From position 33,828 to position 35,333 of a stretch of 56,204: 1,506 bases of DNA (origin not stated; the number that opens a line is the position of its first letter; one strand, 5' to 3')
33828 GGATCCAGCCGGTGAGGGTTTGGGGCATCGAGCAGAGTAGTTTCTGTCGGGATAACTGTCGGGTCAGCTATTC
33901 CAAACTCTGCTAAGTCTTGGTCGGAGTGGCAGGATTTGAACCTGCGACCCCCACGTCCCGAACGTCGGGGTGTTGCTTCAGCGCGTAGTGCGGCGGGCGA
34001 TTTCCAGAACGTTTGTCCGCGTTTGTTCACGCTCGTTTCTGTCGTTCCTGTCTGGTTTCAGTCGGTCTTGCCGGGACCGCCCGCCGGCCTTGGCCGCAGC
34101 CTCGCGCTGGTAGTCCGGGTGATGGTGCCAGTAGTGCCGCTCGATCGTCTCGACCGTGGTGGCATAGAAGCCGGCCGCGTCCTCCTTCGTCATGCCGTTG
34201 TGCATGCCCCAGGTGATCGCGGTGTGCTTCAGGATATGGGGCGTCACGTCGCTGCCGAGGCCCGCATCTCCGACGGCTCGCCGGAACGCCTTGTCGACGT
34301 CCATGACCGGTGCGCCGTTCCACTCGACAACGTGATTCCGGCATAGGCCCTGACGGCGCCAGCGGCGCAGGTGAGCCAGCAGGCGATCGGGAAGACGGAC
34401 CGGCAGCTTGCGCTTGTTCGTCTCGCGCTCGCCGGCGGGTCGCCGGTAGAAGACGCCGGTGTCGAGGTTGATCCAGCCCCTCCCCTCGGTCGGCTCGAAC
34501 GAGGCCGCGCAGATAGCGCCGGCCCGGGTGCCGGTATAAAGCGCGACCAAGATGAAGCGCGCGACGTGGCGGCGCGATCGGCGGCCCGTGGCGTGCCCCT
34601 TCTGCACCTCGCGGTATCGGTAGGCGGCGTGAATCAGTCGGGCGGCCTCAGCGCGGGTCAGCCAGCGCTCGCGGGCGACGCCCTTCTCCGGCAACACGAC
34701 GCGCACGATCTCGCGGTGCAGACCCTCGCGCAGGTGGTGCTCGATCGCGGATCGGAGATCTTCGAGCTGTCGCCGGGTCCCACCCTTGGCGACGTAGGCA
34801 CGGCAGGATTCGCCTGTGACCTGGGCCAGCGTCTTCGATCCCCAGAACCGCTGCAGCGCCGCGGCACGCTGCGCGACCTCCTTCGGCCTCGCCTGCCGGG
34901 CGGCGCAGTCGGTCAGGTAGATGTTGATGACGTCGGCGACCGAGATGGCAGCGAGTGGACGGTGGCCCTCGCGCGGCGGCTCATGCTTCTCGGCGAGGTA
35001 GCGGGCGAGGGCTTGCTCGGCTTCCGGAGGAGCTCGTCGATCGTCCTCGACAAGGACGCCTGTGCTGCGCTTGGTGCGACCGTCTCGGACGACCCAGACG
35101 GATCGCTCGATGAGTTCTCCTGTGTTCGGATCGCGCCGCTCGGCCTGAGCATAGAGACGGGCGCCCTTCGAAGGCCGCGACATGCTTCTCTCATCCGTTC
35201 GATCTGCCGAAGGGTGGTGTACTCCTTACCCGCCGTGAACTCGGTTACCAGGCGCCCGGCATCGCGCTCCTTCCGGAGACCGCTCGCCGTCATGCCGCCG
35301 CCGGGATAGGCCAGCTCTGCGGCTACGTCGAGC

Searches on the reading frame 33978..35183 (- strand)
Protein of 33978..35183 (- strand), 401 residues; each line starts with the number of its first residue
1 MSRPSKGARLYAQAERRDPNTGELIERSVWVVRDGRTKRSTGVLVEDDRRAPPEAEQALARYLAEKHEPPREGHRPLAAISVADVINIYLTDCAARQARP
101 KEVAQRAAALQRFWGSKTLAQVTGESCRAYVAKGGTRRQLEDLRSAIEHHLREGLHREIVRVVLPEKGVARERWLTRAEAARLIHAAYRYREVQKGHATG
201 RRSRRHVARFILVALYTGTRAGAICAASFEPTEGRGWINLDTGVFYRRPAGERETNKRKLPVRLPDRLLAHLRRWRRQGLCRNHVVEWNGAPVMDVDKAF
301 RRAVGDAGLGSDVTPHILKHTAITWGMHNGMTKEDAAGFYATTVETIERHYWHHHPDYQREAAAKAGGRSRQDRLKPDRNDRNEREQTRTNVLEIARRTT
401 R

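Call 7: search_protein_families(library=pfam, proteins=[window:33978-35183:-], max_evalue=1)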
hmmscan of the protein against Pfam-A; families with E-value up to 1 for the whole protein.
window:33978-35183:- (401 aa): 2 families
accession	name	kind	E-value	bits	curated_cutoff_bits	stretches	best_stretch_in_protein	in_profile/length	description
PF00589.27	Phage_integrase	-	0.00029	21.1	27.1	1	174-337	2-151/172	Phage integrase family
PF10074.15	RovC_DNA-bd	-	0.011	16.8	26.4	1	103-184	8-88/107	T6SS, Transcription factor, DNA binding domain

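Call 8: search_protein_families(library=phrogs, proteins=[window:33978-35183:-], max_evalue=1)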
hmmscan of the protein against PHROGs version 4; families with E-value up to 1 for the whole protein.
window:33978-35183:- (401 aa): 3 families
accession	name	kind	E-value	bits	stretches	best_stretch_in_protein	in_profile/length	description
phrog_1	-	integration and excision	8.8e-28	98.9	1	29-367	123-448/611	integrase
phrog_216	-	integration and excision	9.7e-08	32.4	1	196-366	70-236/301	integrase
phrog_7685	-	integration and excision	0.01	16.4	1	232-363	99-232/240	integrase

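Call 28: find_related_loci(query=window:33978-35183:-, collection=viral_contigs, flank=6000)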
Query window:33978-35183:- (401 aa) in viral_contigs; peptide patterns used: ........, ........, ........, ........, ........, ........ (x = any residue, [..] = any of these).
22 stretches matched a pattern; 9 encode a relative of the query (tblastn E <= 1e-3); 8 distinct loci.
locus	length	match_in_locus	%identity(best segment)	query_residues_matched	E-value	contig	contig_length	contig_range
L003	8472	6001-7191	90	1-400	0e+0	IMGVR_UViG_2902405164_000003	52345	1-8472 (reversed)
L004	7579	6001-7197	62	1-397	3e-159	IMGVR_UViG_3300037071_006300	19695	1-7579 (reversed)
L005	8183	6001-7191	90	1-400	0e+0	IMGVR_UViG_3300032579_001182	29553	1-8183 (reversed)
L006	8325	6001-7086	62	1-363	3e-136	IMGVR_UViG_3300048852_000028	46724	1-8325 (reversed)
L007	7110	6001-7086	62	1-363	3e-135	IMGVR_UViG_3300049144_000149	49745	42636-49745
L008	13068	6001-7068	48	1-363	3e-99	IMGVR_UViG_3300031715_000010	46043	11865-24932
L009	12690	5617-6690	48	1-366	5e-99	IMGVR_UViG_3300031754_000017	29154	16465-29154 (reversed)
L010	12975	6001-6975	52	34-357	3e-96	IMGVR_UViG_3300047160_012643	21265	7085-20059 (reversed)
